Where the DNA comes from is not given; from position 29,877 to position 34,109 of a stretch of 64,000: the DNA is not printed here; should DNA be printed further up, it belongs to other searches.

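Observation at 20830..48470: Sharp compositional mosaic: GC-rich blocks with junctions inside reading frames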

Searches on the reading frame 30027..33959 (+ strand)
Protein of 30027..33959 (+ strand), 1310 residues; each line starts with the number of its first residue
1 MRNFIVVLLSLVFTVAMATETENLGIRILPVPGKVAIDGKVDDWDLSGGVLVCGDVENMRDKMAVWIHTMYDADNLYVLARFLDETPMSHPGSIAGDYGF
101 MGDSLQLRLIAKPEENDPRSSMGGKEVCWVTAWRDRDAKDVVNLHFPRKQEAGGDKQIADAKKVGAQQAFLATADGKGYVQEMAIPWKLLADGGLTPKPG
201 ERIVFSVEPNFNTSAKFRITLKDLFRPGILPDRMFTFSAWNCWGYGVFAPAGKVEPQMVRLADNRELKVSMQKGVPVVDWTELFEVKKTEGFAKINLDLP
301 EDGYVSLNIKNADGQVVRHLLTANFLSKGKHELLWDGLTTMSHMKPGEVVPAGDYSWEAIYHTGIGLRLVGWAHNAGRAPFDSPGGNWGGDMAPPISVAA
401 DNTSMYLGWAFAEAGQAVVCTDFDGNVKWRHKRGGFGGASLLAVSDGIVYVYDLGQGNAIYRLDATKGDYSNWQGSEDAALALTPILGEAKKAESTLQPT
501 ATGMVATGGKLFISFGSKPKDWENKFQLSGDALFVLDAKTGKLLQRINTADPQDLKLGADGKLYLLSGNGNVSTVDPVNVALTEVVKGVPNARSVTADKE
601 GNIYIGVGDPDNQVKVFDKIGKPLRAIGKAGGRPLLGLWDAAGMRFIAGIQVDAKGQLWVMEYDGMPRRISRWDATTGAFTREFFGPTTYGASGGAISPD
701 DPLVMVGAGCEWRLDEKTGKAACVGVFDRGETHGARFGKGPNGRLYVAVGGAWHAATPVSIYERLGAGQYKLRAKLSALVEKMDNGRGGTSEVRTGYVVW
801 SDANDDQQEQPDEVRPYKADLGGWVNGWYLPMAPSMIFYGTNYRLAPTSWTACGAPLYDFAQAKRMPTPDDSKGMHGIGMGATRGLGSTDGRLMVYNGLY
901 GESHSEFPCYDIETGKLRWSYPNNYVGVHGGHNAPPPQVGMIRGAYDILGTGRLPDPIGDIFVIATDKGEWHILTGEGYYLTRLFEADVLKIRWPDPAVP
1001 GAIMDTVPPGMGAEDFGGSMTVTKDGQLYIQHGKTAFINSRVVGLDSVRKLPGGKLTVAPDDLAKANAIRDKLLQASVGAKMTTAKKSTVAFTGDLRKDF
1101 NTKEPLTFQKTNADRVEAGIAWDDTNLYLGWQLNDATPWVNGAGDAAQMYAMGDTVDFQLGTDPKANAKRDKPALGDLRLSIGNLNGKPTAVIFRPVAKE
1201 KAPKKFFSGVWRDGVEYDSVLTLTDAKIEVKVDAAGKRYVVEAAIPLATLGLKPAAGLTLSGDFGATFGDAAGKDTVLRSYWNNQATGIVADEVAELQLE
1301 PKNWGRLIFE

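Call 5: search_protein_families(library=pfam, proteins=[window:30027-33959:+])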
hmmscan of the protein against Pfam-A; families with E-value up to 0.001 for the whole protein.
window:30027-33959:+ (1310 aa): 3 families
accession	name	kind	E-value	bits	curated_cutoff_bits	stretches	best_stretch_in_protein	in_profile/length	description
PF06452.16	CBM9_1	-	1.2e-07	32.3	23.4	0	61-212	29-151/185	Carbohydrate family 9 binding domain-like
PF13360.13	PQQ_2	-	6.2e-07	29.7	27.6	1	413-553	40-150/233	Outer membrane protein assembly factor BamB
PF13860.13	FlgD_ig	-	6.4e-05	23.3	27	1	293-359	10-73/79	FlgD Ig-like domain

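Call 48: search_protein_families(library=pfam, proteins=[L022:8750-9691:+])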
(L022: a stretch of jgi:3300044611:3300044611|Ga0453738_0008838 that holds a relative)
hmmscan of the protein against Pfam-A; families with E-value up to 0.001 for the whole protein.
L022:8750-9691:+ (314 aa): 0 families

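Call 63: search_protein_families(library=ncbifam, max_evalue=0.01, proteins=[window:30027-33959:+])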
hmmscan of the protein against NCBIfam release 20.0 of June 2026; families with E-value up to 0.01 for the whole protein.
window:30027-33959:+ (1310 aa): 2 families
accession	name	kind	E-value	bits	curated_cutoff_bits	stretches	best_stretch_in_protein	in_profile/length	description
NF005176.1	PRK06655.1-1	equivalog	0.00017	21.6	230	1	260-360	54-148/197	flagellar hook assembly protein FlgD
NF033206.1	ScyE_fam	subfamily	0.0034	16.9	80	0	568-662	232-319/333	ScyD/ScyE family protein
